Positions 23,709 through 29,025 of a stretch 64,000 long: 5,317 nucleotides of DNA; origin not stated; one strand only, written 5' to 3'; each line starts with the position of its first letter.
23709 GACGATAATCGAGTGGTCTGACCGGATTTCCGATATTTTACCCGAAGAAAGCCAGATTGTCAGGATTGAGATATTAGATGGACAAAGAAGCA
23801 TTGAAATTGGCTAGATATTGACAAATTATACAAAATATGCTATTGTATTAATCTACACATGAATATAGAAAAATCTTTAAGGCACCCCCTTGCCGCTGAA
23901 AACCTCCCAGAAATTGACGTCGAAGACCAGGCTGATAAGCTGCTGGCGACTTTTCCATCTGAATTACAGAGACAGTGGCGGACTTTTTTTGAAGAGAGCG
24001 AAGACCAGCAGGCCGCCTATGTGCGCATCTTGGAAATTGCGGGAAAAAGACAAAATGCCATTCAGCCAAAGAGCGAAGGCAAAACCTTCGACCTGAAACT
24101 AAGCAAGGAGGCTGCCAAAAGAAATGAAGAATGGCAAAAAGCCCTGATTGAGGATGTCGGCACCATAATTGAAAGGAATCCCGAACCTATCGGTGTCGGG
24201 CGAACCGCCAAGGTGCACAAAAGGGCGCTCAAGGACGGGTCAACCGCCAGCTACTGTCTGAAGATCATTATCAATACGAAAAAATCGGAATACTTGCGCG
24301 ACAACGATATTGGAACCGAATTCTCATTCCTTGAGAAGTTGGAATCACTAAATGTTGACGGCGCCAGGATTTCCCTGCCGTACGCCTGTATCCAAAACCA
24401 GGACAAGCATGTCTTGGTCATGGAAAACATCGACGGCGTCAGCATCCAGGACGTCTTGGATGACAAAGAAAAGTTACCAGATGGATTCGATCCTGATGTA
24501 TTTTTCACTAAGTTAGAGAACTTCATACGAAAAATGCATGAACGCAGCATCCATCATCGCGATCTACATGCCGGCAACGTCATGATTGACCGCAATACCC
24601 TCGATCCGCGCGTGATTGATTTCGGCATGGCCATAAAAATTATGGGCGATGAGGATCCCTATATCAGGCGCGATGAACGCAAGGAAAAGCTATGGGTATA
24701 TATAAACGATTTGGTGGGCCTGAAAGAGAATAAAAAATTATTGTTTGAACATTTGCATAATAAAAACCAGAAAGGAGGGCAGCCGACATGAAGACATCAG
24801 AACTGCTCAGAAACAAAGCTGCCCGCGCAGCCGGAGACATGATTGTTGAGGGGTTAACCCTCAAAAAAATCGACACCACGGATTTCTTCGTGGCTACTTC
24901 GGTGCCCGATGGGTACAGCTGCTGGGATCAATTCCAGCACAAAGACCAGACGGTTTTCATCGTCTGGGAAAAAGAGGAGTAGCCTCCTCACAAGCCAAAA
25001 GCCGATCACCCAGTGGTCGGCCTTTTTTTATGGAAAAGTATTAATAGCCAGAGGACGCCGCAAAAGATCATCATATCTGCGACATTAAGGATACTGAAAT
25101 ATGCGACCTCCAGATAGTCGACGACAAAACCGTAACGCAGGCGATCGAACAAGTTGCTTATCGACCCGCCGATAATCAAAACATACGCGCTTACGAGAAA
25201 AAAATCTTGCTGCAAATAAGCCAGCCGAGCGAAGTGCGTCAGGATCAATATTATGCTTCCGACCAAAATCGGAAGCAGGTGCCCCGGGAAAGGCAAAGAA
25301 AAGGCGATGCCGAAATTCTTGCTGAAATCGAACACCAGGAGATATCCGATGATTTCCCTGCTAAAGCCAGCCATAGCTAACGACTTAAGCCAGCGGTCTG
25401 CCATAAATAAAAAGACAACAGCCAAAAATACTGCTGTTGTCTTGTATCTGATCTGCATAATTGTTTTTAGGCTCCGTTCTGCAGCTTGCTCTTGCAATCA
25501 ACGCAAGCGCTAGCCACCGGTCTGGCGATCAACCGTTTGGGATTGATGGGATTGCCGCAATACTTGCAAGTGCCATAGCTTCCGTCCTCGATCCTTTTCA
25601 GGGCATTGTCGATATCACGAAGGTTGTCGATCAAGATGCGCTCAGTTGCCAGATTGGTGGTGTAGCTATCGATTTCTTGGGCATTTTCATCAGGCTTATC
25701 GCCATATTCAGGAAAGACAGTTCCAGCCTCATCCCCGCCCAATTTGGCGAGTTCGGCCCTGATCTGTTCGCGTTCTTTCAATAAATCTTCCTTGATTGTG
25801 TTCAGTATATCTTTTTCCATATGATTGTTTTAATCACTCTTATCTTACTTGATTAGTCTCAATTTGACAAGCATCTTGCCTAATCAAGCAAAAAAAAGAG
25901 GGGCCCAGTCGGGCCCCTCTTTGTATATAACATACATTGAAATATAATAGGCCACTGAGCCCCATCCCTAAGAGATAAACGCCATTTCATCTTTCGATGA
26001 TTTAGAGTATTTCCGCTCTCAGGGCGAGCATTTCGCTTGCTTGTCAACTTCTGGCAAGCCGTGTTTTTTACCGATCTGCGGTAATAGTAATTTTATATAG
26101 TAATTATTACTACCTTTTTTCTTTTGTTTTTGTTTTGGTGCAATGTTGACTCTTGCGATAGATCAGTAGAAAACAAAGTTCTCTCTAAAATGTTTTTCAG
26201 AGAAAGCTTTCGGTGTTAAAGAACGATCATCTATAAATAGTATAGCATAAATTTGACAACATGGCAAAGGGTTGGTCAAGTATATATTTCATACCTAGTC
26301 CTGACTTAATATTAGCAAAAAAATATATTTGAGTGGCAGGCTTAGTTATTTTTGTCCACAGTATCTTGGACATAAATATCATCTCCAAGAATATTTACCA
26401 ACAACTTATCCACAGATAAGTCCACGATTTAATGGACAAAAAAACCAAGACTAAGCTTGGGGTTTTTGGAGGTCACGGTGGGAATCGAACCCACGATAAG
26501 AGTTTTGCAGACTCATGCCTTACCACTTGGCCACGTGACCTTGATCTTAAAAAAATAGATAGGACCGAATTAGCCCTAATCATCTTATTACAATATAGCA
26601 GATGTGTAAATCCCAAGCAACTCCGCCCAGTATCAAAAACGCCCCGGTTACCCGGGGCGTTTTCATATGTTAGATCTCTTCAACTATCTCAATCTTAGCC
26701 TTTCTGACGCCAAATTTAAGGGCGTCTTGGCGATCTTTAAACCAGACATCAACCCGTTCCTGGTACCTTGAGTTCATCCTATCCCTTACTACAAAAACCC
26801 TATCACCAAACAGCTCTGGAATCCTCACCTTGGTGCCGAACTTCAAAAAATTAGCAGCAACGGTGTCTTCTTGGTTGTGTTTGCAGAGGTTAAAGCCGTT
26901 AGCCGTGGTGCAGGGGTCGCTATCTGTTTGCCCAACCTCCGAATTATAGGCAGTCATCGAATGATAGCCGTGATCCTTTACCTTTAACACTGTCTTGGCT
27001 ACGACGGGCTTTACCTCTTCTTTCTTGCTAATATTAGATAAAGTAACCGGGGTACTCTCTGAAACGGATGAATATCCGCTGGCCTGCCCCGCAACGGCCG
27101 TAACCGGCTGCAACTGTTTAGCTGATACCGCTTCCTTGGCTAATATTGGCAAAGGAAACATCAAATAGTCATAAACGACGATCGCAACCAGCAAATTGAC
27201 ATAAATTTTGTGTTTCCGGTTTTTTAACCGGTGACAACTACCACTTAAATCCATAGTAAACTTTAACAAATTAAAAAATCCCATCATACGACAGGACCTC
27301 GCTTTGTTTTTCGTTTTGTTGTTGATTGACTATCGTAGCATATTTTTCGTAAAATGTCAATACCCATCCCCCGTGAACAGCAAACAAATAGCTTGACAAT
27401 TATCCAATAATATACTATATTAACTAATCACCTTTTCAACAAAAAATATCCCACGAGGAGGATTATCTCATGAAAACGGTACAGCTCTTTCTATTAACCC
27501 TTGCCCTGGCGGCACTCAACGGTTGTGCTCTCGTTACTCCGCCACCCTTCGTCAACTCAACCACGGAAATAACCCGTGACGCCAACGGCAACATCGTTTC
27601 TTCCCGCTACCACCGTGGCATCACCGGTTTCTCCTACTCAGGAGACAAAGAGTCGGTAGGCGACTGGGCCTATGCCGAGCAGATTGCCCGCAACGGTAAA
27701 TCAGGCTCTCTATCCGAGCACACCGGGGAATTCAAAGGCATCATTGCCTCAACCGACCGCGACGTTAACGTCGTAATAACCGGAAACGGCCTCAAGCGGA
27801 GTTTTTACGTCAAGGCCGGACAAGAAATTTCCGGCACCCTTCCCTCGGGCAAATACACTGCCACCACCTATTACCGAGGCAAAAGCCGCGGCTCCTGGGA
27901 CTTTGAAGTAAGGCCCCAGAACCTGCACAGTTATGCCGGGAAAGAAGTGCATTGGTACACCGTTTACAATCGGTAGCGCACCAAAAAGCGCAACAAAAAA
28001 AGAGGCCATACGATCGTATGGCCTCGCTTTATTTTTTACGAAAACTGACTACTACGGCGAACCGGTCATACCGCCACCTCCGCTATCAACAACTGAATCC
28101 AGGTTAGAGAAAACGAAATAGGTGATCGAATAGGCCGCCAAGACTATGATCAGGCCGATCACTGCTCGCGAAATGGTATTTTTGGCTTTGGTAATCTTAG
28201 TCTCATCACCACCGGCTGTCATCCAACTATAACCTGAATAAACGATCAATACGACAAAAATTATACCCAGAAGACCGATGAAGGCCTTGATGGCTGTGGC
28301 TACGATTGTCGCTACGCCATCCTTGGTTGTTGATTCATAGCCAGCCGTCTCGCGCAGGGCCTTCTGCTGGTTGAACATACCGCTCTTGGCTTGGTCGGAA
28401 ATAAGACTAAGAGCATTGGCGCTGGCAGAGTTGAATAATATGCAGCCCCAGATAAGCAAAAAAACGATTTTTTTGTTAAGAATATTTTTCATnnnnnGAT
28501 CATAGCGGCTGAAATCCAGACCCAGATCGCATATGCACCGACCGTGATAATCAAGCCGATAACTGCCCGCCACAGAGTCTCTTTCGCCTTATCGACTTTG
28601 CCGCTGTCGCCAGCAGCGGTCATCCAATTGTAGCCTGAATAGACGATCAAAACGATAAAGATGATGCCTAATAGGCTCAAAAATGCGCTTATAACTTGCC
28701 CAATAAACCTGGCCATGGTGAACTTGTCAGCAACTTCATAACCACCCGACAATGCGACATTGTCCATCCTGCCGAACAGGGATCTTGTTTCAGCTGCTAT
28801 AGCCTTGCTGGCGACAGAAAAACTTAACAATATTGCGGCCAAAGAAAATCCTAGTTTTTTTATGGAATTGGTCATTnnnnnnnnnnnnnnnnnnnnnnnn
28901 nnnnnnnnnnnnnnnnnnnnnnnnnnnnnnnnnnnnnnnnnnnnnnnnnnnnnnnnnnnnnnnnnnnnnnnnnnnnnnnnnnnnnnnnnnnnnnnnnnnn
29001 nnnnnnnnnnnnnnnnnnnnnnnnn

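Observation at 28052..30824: Tandem array of six VirB2/TrbC-type pilin-like paralogs, with two more elsewhere and no secretion machinery in 64 kb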

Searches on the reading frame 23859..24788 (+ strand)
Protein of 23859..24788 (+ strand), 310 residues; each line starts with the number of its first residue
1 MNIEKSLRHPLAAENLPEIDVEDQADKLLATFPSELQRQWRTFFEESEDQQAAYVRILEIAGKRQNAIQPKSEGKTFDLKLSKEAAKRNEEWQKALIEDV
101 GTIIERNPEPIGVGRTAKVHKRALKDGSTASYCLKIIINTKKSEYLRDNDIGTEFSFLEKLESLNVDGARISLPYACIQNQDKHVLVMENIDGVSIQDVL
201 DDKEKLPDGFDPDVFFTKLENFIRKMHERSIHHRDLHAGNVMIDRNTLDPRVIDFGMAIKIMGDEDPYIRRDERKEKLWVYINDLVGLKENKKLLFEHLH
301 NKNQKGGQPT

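Call 11: search_protein_families(library=pfam, max_evalue=0.001, proteins=[window:23859-24788:+])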
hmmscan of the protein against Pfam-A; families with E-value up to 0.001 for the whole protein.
window:23859-24788:+ (310 aa): 6 families
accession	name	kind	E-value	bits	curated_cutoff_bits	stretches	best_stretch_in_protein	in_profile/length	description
PF00069.31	Pkinase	-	1e-16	61.6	31.7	1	109-265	5-152/263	Protein kinase domain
PF03109.22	ABC1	-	7.1e-11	42.1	22.9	1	121-261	85-217/244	ABC1 atypical kinase-like domain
PF07714.23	PK_Tyr_Ser-Thr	-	9.1e-11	42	23.1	1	109-274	5-165/258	Protein tyrosine and serine/threonine kinase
PF06293.20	Kdo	-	4.8e-07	29.9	21.3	1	150-255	57-166/207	Lipopolysaccharide kinase (Kdo/WaaP) family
PF01163.29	RIO1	-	5e-06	26.7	22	1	154-261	58-154/187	RIO domain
PF01636.29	APH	-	0.00029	21.1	23.2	1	219-258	155-197/239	Phosphotransferase enzyme family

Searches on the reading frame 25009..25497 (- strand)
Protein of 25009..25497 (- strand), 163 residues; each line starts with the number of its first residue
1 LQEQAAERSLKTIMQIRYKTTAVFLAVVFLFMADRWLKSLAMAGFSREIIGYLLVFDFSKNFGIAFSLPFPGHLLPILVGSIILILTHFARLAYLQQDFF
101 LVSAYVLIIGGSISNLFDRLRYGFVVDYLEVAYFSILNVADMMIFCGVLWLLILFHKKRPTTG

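Call 11: search_protein_families(library=pfam, max_evalue=0.001, proteins=[window:25009-25497:-])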
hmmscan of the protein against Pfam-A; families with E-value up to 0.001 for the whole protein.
window:25009-25497:- (163 aa): 1 family
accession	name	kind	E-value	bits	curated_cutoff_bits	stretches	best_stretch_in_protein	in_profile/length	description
PF01252.23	Peptidase_A8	-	1.4e-21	77.6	25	1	27-154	2-139/142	Signal peptidase (SPase) II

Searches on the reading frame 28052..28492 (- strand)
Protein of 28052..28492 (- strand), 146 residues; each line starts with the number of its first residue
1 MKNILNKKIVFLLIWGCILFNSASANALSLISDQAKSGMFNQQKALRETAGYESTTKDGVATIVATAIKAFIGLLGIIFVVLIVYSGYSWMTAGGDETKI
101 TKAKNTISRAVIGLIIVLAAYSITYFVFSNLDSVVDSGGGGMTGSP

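Call 6: search_protein_families(library=pfam, max_evalue=1, proteins=[window:28055-28492:-])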
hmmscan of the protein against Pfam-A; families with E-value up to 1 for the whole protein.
window:28055-28492:- (146 aa): 6 families
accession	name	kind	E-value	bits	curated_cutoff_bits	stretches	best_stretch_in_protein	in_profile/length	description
PF18895.5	T4SS_pilin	-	2.5e-10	40.7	26.6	1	58-127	3-71/71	Type IV secretion system pilin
PF10661.14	EssA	-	0.0075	16.6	24.1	1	19-83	78-143/147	WXG100 protein secretion system (Wss), protein EssA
PF13491.11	FtsK_4TM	-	0.015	15.4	23.1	1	65-144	55-127/171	4TM region of DNA translocase FtsK/SpoIIIE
PF14093.11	DUF4271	-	0.17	12.2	29.7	1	62-129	82-149/206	Domain of unknown function (DUF4271)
PF04515.18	Choline_transpo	-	0.22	11.1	26.9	1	57-137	240-316/326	Plasma-membrane choline transporter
PF13968.11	DUF4220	-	0.76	9.7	27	1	71-130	235-298/341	Domain of unknown function (DUF4220)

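Call 7: search_protein_families(library=ncbifam, max_evalue=1, proteins=[window:28055-28492:-])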
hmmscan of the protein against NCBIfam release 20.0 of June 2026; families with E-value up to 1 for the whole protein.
window:28055-28492:- (146 aa): 3 families
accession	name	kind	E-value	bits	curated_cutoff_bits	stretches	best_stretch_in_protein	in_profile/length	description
NF045849.1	ICE_MMCAP2_0565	equivalog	1.9e-08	33.9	40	1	58-129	7-78/80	Mbov_0395 family pilin-like conjugal transfer protein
NF045974.1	conju_CD1108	subfamily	0.019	14.8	100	0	34-95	17-79/190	CD1108 family mobile element protein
NF045939.1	MHJ_0274_fam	hypoth_equivalog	0.51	10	80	1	72-107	4-39/165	MHJ_0274 family protein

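Call 14: find_encoding_contigs(protein=window:28052-28492:-, flank=10000, max_places=6)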
Protein window:28052-28492:- (146 aa): 1 contig read that carries it; 1 place shown.
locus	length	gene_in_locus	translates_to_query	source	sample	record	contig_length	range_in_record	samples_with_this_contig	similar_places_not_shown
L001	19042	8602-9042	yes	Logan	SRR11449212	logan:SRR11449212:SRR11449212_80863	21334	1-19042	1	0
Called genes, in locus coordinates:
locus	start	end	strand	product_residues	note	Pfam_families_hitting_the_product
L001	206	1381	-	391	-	PF01757:Acyl_transf_3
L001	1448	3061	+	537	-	-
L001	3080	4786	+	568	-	PF00884:Sulfatase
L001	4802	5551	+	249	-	PF13489:Methyltransf_23, PF13847:Methyltransf_31, PF08241:Methyltransf_11, PF08242:Methyltransf_12, PF13649:Methyltransf_25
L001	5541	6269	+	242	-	PF00535:Glycos_transf_2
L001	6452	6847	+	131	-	PF18895:T4SS_pilin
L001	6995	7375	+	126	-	PF18895:T4SS_pilin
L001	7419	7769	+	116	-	PF18895:T4SS_pilin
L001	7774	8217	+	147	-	PF18895:T4SS_pilin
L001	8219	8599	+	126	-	PF18895:T4SS_pilin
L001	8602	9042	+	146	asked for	PF18895:T4SS_pilin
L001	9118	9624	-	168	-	-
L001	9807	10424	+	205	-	-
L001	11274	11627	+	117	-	PF01258:zf-dskA_traR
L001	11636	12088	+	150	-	PF01252:Peptidase_A8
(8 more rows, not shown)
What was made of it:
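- On Pfam PF18895 T4SS_pilin: The precomputed Pfam annotation of the same genes in Logan contigs agrees (call 14).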

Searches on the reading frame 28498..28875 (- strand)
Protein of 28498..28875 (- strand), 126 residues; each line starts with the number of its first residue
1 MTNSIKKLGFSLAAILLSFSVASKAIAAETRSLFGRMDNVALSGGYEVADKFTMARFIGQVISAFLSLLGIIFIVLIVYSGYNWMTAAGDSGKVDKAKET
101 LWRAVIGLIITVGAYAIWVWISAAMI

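Call 6: search_protein_families(library=pfam, max_evalue=1, proteins=[window:28498-28875:-])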
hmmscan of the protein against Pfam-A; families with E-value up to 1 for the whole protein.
window:28498-28875:- (126 aa): 3 families
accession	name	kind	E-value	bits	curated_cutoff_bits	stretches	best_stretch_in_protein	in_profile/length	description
PF18895.5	T4SS_pilin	-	5.5e-07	30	26.6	1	56-117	7-67/71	Type IV secretion system pilin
PF02322.20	Cyt_bd_oxida_II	-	0.0041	17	35.6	1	45-121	138-211/302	Cytochrome bd terminal oxidase subunit II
PF17534.7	DUF5453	-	0.093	13.1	25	1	50-112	78-139/186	Family of unknown function (DUF5453)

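Call 7: search_protein_families(library=ncbifam, max_evalue=1, proteins=[window:28498-28875:-])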
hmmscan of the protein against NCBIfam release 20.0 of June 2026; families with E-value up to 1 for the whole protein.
window:28498-28875:- (126 aa): 2 families
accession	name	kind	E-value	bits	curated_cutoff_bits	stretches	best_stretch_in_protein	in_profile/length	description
NF045849.1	ICE_MMCAP2_0565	equivalog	1.7e-07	30.8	40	1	56-121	11-76/80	Mbov_0395 family pilin-like conjugal transfer protein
TIGR04346.1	DotA_TraY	subfamily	0.0012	17.5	100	1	31-103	7-75/656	DotA/TraY family protein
